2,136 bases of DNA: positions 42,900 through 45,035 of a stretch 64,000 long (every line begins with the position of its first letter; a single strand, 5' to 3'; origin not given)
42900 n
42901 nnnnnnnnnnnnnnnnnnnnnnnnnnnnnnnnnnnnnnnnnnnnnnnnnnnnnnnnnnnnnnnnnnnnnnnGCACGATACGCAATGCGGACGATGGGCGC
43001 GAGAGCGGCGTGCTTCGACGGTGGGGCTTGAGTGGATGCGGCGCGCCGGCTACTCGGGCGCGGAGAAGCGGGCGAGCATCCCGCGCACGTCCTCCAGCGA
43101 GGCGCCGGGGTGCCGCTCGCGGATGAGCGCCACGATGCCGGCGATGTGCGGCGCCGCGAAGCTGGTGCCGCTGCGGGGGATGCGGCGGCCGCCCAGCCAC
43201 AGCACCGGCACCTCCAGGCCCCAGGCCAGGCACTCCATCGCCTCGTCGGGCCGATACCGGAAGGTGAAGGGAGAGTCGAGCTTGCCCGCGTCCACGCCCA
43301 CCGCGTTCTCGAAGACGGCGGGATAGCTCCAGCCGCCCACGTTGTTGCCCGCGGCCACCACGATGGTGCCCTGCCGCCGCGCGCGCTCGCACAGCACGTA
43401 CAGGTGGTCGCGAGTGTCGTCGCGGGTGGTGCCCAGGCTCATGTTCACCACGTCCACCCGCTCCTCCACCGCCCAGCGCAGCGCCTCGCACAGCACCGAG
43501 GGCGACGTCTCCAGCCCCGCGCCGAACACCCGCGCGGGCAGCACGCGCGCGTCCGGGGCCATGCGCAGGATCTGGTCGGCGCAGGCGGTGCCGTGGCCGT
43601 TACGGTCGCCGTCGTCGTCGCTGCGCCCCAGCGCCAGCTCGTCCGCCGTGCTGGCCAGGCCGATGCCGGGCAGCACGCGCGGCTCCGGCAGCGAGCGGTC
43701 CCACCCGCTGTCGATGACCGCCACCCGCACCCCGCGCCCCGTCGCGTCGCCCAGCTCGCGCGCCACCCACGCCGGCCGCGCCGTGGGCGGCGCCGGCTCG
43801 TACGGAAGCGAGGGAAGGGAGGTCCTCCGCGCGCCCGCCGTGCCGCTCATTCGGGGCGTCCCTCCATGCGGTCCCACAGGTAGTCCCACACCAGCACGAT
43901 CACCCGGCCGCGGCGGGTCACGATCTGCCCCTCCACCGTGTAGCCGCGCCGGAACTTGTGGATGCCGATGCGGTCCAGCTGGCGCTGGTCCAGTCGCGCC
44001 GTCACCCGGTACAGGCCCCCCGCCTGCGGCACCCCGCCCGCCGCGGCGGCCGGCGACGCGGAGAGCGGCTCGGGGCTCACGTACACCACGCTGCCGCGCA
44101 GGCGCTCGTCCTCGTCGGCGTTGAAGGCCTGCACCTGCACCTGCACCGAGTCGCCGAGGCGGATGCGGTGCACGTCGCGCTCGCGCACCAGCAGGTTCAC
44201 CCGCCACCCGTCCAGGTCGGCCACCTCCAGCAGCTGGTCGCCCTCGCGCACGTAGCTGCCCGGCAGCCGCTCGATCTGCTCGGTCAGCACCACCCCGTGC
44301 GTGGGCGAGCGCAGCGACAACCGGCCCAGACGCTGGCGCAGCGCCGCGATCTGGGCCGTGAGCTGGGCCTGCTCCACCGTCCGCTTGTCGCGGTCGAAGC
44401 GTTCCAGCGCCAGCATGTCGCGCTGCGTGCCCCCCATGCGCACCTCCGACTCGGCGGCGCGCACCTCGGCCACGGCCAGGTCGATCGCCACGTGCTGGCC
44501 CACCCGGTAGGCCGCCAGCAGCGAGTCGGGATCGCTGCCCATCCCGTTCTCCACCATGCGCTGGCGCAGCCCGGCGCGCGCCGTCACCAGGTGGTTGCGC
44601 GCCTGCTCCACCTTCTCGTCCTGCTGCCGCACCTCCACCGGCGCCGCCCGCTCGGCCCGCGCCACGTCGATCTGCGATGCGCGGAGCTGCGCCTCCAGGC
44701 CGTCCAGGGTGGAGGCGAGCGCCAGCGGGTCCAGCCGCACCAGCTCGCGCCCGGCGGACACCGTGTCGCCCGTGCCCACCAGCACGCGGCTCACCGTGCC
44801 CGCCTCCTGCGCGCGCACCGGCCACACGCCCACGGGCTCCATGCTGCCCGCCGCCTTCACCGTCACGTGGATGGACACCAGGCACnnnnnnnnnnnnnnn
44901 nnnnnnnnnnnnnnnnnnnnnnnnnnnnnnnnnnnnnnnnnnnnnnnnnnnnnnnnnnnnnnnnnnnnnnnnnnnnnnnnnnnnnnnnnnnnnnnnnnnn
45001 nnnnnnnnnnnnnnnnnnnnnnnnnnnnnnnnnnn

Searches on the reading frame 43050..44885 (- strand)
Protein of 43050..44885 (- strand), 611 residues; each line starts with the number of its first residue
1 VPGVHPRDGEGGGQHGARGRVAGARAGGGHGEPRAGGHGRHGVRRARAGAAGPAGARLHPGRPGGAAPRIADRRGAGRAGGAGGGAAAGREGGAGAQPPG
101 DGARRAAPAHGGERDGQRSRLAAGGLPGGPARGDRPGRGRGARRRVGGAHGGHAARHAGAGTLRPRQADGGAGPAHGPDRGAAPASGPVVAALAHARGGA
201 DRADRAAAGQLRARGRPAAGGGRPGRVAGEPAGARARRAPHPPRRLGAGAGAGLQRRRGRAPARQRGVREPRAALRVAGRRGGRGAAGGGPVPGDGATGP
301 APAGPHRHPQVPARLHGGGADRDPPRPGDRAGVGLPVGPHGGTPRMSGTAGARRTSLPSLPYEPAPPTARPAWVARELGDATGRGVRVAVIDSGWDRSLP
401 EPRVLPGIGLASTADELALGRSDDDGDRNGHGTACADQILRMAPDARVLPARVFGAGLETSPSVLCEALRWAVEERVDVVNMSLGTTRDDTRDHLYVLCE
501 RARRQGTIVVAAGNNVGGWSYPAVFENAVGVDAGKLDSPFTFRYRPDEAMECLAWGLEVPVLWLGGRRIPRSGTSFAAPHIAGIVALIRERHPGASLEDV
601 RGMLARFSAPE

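Call 9: search_protein_families(library=pfam, proteins=[window:43050-44885:-], max_evalue=0.01)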
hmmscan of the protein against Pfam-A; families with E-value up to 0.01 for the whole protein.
window:43050-44885:- (611 aa): 1 family
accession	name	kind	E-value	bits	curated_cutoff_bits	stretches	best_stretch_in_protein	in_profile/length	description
PF00082.27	Peptidase_S8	-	1.9e-23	83.6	21.8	1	383-604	1-269/288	Subtilase family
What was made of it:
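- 43050..44885 (-): Subtilisin-family (S8) protease, the likely leader peptidase; its start is uncertain. PF00082 over aa 383-604 (call 9).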

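Call 14: search_protein_families(library=ncbifam, proteins=[window:43050-44885:-], max_evalue=0.1)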
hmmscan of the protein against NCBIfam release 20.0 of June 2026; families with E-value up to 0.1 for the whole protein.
window:43050-44885:- (611 aa): 4 families
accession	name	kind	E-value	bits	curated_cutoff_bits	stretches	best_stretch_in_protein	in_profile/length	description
NF049966.1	QH_SP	equivalog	3.5e-38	131.2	165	1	387-605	1-208/219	subtilisin-like serine protease QhpE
TIGR03921.1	T7SS_mycosin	equivalog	3.9e-26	92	278.75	1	381-603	10-258/353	type VII secretion-associated serine protease mycosin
TIGR03895.1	protease_PatA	subfamily_domain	9.9e-09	34.5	421.05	1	442-588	20-176/606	PatA/PatG family cyanobactin maturation protease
NF040553.1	SGO_0316_fam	subfamily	5.6e-07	27.6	1400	1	438-539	380-487/1486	SGO_0316/SGO_0317 family LPXTG-anchored serine peptidase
